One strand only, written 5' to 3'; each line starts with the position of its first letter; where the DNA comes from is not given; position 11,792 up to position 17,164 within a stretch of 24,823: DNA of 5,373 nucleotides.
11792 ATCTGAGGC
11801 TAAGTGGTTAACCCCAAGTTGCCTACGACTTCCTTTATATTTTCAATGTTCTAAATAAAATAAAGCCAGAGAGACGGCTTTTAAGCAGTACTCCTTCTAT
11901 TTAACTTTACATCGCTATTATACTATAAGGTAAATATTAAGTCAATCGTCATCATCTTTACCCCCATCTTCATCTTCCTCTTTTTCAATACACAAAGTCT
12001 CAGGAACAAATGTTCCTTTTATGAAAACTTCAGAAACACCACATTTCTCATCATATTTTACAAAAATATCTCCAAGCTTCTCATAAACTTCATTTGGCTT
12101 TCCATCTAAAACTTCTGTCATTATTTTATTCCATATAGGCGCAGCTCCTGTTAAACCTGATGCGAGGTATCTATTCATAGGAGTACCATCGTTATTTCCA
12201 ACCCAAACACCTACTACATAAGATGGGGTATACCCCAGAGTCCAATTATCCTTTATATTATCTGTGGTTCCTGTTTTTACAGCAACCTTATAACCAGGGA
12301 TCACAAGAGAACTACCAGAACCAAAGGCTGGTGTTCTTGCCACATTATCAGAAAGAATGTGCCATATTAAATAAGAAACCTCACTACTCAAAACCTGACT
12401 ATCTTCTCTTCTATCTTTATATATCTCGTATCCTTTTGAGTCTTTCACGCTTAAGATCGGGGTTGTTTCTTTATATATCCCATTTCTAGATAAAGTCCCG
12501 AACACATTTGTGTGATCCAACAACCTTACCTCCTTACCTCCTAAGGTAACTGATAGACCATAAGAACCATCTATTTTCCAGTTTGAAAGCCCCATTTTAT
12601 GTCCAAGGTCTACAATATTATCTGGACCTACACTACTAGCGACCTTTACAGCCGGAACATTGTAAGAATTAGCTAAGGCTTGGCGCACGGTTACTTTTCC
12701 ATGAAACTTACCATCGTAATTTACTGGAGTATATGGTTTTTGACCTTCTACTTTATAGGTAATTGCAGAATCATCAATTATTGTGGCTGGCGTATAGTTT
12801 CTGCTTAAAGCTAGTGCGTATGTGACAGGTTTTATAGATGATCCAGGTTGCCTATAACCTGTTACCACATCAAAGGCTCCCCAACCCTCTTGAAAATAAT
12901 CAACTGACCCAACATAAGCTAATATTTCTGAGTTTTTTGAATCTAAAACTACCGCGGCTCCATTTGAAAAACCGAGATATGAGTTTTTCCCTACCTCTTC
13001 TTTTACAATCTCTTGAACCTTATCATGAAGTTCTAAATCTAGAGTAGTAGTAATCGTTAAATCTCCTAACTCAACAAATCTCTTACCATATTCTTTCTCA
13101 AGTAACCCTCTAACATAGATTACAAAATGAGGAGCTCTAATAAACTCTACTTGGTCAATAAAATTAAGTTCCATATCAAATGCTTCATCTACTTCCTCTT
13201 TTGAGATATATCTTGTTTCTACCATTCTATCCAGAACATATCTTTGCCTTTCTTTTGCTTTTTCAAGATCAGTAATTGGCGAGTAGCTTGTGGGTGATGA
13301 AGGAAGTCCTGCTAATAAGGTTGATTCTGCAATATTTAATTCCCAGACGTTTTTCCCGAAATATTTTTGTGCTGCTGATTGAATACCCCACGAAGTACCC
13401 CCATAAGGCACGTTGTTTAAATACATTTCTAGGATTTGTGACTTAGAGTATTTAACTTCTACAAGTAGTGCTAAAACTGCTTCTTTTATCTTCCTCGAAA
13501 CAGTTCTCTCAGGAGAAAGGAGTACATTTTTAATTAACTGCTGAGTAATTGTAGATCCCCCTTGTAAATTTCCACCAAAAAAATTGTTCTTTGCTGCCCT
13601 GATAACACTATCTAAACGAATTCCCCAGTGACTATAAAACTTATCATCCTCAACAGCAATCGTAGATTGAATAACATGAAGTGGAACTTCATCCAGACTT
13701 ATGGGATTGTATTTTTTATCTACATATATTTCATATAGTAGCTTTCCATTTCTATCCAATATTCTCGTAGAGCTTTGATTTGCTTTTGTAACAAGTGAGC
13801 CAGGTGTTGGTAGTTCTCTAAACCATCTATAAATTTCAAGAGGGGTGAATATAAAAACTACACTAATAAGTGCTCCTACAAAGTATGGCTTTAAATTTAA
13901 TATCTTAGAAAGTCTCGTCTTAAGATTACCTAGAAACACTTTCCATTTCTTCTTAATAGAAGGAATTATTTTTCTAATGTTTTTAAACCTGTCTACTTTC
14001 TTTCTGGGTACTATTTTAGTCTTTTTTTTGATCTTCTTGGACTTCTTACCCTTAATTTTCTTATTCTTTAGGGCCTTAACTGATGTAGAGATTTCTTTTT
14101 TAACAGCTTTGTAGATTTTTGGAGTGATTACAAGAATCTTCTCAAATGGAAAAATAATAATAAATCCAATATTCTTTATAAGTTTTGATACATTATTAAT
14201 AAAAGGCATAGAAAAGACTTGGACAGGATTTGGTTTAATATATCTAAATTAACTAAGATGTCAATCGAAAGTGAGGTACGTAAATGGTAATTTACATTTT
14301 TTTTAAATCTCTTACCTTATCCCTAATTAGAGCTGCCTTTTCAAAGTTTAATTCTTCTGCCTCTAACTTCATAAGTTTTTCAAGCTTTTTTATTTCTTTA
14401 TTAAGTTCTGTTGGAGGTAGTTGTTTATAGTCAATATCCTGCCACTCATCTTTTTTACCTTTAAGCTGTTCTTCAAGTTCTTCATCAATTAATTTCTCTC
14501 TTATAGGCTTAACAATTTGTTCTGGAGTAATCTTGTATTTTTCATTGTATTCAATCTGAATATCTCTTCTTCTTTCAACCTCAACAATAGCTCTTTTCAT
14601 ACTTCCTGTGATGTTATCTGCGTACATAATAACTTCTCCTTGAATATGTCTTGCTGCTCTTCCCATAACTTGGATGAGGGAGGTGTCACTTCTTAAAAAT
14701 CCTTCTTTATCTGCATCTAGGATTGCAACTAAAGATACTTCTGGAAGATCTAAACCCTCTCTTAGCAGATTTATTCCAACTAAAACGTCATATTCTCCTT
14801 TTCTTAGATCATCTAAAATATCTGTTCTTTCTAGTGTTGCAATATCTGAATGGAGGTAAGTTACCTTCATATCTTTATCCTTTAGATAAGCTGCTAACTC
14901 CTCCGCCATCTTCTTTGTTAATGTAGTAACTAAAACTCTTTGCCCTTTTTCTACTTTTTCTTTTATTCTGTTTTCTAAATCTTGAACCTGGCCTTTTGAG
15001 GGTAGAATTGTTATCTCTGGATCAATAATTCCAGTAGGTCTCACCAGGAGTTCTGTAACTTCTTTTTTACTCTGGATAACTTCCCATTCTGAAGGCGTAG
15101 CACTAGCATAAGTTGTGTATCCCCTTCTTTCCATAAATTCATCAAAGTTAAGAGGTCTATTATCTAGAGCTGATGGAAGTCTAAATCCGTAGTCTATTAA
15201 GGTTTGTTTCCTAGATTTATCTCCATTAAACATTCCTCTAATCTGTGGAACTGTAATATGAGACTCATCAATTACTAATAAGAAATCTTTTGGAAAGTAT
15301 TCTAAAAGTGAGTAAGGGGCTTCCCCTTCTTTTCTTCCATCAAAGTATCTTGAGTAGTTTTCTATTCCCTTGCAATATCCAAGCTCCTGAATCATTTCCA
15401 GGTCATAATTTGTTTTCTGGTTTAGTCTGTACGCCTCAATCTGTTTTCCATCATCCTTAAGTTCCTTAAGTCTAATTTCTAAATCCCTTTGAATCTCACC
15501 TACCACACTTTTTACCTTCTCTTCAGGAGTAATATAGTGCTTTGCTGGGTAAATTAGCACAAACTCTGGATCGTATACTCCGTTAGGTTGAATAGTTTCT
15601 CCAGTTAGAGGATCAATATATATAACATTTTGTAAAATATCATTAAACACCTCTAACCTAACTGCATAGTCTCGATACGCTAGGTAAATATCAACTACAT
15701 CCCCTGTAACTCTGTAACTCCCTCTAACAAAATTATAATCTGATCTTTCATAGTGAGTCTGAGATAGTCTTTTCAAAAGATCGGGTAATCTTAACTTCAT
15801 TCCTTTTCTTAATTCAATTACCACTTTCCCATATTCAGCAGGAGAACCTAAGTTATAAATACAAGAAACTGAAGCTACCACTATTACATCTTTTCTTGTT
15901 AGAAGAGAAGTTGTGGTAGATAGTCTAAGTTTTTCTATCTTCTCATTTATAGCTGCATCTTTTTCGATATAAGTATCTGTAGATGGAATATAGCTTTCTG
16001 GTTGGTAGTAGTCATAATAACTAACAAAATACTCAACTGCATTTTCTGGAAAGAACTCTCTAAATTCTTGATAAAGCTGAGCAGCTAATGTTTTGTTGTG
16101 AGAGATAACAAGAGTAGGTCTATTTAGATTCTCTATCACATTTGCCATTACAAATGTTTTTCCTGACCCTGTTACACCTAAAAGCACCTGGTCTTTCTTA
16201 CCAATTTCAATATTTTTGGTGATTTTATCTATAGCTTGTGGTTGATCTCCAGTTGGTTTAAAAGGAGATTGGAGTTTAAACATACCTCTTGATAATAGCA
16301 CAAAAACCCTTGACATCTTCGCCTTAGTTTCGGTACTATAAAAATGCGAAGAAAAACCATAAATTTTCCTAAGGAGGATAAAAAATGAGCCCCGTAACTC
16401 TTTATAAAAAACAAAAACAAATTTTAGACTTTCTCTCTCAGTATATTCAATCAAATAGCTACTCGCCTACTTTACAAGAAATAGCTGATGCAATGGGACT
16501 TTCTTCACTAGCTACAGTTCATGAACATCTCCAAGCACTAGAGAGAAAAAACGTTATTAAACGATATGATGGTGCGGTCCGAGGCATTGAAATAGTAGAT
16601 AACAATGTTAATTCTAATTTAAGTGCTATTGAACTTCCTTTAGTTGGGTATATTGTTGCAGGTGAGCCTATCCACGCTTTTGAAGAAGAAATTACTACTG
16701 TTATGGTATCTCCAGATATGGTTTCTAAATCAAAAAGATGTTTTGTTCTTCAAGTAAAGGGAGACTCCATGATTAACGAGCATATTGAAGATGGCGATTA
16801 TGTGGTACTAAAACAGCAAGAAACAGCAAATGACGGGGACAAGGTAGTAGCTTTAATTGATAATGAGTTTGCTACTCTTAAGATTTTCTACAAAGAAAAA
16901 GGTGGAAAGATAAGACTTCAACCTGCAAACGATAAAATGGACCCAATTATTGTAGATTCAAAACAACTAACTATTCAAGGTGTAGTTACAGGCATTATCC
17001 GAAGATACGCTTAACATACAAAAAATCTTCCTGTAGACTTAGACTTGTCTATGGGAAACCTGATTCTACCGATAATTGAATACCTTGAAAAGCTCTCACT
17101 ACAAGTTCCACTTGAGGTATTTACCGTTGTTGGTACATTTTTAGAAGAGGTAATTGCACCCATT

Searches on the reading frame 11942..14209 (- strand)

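Call 11: search_protein_families(library=pfam, proteins=[window:11942-14209:-])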
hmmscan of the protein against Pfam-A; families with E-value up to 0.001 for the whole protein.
window:11942-14209:- (755 aa): 2 families
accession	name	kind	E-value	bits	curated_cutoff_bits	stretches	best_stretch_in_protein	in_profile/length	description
PF00912.28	Transgly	-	2.4e-61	206.7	27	1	155-329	2-177/178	Transglycosylase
PF00905.27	Transpeptidase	-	6.8e-26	91.6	22.1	1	417-697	1-298/299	Penicillin binding protein transpeptidase domain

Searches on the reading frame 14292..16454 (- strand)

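Call 11: search_protein_families(library=pfam, proteins=[window:14292-16454:-])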
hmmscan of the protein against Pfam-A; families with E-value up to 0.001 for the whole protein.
window:14292-16454:- (720 aa): 6 families
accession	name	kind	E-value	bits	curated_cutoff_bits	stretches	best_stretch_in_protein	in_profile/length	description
PF00271.37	Helicase_C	-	4.2e-22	78.9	23.5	1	493-603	6-109/110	Helicase conserved C-terminal domain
PF17757.6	UvrB_inter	-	3.3e-21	75.6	22.9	1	213-307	1-91/91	UvrB interaction domain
PF12344.14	UvrB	-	3.2e-19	68.9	27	1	610-652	1-43/43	Ultra-violet resistance protein B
PF04851.21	ResIII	-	6.2e-14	52.7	22.5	1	66-146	3-84/164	Type III restriction enzyme, res subunit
PF00270.35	DEAD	-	2e-07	31.3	26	1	70-139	3-73/167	DEAD/DEAH box helicase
PF02151.25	UVR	-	2.7e-05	24.2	21.5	1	686-719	2-35/36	UvrB/uvrC motif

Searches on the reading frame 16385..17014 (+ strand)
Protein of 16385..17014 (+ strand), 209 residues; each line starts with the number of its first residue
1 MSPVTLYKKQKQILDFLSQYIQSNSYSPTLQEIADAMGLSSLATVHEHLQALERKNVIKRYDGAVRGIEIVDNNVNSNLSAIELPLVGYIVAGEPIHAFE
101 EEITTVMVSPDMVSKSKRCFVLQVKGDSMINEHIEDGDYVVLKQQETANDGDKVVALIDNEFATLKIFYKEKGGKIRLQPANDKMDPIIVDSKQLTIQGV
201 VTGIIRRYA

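Call 11: search_protein_families(library=pfam, proteins=[window:16385-17014:+])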
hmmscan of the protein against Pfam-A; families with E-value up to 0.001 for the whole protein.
window:16385-17014:+ (209 aa): 3 families
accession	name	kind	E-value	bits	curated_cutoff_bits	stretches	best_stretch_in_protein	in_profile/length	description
PF00717.28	Peptidase_S24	-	4.7e-29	100.9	23.3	1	85-201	1-115/116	Peptidase S24-like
PF01726.22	LexA_DNA_bind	-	3.5e-19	68.8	23.7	1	6-67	4-65/65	LexA DNA binding domain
PF13412.12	HTH_24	-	0.00031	20.7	21.9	1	20-59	11-48/48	Winged helix-turn-helix DNA-binding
